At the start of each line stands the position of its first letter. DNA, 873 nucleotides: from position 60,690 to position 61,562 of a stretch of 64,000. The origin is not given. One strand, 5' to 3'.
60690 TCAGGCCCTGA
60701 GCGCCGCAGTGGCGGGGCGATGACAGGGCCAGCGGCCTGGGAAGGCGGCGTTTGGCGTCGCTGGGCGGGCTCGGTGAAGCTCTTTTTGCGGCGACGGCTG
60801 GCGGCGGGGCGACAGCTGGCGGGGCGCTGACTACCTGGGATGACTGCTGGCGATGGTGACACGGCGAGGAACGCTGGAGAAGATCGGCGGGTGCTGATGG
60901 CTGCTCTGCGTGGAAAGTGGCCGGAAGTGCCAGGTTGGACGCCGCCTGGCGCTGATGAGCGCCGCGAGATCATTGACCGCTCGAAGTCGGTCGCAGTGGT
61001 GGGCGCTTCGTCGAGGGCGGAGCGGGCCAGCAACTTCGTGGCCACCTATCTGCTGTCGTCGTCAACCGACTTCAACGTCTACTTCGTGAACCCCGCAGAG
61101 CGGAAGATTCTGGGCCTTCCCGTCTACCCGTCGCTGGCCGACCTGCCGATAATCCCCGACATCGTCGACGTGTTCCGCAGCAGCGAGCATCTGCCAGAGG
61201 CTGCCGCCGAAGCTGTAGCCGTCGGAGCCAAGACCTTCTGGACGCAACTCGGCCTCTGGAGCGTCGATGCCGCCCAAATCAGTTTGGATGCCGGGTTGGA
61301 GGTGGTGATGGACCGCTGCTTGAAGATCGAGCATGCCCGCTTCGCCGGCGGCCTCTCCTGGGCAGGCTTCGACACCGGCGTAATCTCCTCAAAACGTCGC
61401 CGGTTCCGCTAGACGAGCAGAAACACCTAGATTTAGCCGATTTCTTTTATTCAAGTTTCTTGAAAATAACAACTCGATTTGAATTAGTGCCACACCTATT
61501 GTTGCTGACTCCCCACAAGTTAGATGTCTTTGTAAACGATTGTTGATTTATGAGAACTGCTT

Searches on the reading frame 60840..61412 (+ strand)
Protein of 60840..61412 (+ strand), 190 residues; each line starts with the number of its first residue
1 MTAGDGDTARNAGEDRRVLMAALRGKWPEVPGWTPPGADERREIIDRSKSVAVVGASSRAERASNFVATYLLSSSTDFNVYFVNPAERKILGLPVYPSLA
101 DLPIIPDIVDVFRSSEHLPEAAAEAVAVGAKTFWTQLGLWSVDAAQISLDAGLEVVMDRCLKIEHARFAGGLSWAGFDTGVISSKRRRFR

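Call 3: search_protein_families(library=pfam, proteins=[window:60840-61412:+], max_evalue=0.1)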
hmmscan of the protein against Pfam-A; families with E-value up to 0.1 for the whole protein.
window:60840-61412:+ (190 aa): 2 families
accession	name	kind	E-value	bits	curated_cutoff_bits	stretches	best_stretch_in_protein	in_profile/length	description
PF13380.12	CoA_binding_2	-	5.1e-35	120.9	22.8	1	49-165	1-115/116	CoA binding domain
PF02629.25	CoA_binding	-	2.8e-06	28.4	22.3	1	47-134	2-92/97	CoA binding domain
